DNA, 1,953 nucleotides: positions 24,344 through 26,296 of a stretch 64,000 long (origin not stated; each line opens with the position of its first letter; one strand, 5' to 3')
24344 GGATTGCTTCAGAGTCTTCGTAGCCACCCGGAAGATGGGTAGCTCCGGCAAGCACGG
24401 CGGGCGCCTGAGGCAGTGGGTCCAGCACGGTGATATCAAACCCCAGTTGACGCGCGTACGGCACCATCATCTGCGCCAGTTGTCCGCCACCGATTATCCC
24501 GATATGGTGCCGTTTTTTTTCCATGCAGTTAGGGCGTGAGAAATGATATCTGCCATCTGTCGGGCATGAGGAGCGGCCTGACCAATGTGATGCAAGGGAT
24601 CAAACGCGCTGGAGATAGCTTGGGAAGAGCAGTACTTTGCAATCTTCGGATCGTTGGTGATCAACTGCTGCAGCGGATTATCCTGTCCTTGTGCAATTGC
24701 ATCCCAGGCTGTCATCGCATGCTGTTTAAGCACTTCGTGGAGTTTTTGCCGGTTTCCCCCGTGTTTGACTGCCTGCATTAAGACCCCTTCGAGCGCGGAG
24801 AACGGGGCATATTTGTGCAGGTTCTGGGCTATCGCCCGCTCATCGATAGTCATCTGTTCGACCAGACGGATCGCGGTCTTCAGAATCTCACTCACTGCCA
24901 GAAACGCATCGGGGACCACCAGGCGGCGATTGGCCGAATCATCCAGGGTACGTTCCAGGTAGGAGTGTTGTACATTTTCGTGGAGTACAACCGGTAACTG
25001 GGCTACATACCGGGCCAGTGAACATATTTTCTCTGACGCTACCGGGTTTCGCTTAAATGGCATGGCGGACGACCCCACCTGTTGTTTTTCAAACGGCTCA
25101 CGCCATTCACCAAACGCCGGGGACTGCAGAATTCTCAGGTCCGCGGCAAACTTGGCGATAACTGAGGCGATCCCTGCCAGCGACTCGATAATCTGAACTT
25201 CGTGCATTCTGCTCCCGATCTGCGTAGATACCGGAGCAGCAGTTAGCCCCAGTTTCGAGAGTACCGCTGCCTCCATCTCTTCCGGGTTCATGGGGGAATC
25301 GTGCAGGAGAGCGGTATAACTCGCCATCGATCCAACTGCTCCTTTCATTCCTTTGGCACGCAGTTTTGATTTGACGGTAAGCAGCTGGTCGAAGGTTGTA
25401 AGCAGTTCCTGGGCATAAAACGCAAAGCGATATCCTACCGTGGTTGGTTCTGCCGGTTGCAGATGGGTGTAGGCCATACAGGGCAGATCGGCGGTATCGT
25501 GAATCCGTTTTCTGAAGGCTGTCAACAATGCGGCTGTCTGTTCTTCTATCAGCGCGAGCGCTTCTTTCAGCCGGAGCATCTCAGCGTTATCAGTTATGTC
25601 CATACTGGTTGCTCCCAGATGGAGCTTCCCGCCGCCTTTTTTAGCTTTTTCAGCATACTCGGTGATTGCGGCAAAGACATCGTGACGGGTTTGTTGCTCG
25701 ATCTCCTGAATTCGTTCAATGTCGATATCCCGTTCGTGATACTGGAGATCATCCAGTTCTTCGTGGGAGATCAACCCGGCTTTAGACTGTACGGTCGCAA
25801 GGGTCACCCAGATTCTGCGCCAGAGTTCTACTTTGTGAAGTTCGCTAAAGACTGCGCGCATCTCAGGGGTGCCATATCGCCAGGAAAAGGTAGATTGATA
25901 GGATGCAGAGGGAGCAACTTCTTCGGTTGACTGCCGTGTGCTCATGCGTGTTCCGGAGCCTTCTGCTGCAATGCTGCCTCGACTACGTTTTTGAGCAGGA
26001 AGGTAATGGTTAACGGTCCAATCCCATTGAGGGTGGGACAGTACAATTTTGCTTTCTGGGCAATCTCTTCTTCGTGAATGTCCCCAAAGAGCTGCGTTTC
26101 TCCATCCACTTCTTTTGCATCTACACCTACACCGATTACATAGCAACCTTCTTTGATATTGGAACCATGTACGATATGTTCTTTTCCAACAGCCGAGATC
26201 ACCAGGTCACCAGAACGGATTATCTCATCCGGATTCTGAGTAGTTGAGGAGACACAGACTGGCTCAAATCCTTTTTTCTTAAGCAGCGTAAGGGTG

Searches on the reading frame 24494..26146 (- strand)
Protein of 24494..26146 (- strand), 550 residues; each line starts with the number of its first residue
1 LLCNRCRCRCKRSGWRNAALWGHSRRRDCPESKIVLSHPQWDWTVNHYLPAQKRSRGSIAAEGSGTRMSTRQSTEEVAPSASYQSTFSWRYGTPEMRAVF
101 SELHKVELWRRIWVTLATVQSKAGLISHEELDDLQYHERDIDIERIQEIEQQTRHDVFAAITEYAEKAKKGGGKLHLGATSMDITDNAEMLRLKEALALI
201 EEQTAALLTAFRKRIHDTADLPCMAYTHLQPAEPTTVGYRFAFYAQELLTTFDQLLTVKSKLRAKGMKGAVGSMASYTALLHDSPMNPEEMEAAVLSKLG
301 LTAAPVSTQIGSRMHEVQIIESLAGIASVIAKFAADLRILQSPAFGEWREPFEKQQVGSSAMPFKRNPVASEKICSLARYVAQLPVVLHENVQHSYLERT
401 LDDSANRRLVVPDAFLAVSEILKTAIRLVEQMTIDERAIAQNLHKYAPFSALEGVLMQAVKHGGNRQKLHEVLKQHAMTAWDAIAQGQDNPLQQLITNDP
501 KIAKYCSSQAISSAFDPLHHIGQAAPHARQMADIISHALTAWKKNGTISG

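Call 33: search_protein_families(library=ncbifam, proteins=[window:24494-26146:-], max_evalue=0.00001)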
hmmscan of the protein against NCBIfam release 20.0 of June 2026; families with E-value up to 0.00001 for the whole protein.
window:24494-26146:- (550 aa): 14 families
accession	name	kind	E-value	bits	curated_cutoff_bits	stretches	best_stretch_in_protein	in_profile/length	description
TIGR00928.1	purB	equivalog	5.7e-114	381.2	326.2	1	89-525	3-429/436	adenylosuccinate lyase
NF052536.2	CoM_syn_XcbD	exception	5.6e-57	193.4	600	1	87-525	10-436/443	3-sulfopropionylcysteine synthase XcbD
NF006500.1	PRK08937.2-4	subfamily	2.1e-52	178.4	626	1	87-531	10-442/448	adenylosuccinate lyase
TIGR02426.1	protocat_pcaB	equivalog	1.3e-41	142.7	355.75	1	91-430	6-336/338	3-carboxy-cis,cis-muconate cycloisomerase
NF006554.0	PRK09053.1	equivalog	2.7e-37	128.6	595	1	87-527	9-440/453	3-carboxy-cis,cis-muconate cycloisomerase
NF006764.0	PRK09285.1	equivalog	1.2e-36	126.1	446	1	128-447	64-382/456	adenylosuccinate lyase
NF004631.0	PRK05975.1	equivalog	3.7e-29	101.8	371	1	89-433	13-346/352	3-carboxy-cis,cis-muconate cycloisomerase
NF052556.1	NtrsucLyaStm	equivalog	1.8e-24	86.5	650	1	116-526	47-458/466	nitrosuccinate lyase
NF002563.0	PRK02186.1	subfamily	6.9e-15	54.3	625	1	122-445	454-770/890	argininosuccinate lyase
NF008909.0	PRK12273.1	subfamily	1.6e-14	53.7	510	1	195-394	157-355/474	aspartate ammonia-lyase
TIGR00838.1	argH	equivalog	5.1e-13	48.8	279.5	1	119-375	41-291/455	argininosuccinate lyase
TIGR00839.1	aspA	equivalog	1.6e-08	34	681.2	1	202-377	159-333/468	aspartate ammonia-lyase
TIGR00979.1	fumC_II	equivalog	1.1e-07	31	664.75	1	206-378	163-334/458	class II fumarate hydratase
NF052535.1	CoM_syn_XcbC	exception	2.2e-06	26.7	575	1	173-520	103-439/495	2-phosphosulfolactate phosphatase XcbC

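Call 43: find_homologous_proteins(query=window:24494-26146:-, max_evalue=1e-30)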
Query window:24494-26146:- (550 aa): 8000 proteins with E <= 1e-30 among 8000 candidates; the best 120 are listed.
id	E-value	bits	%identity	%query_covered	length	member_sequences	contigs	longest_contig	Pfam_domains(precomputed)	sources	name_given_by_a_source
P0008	0.0e+0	1022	96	88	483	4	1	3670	PF10397.15,PF00206.26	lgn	-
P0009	7.9e-284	960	88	88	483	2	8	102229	PF10397.15,PF00206.26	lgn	-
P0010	2.7e-173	596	59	83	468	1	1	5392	PF10397.15,PF00206.26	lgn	-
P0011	5.1e-167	575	58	81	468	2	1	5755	PF10397.15,PF00206.26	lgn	-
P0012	1.7e-166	573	57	82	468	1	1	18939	PF10397.15,PF00206.26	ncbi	-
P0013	4.9e-166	572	56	83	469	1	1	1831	PF10397.15,PF00206.26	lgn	-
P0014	1.4e-165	570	57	83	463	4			PF10397.15,PF00206.26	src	-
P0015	1.6e-165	570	56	83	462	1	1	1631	PF10397.15,PF00206.26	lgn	-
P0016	3.0e-165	569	56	82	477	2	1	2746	PF10397.15,PF00206.26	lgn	-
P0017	4.0e-165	569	56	82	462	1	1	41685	PF10397.15,PF00206.26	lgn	-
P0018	5.5e-165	568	56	83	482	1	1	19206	PF10397.15,PF00206.26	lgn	-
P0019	7.5e-165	568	55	82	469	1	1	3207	PF10397.15,PF00206.26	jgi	jgi:adenylosuccinate lyase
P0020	8.5e-165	568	57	82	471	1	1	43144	PF10397.15,PF00206.26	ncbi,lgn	ncbi:MAG: adenylosuccinate lyase [Patescibacteria group bacterium]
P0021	3.8e-164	565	57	83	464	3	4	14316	PF10397.15,PF00206.26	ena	-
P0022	1.2e-163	564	55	83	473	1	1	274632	PF10397.15,PF00206.26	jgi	jgi:adenylosuccinate lyase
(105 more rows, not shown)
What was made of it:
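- The named PurB matches among the top hits (about 54-57% identity) are mostly Patescibacteria MAGs, and closer unnamed hits reach 59% (call 43).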
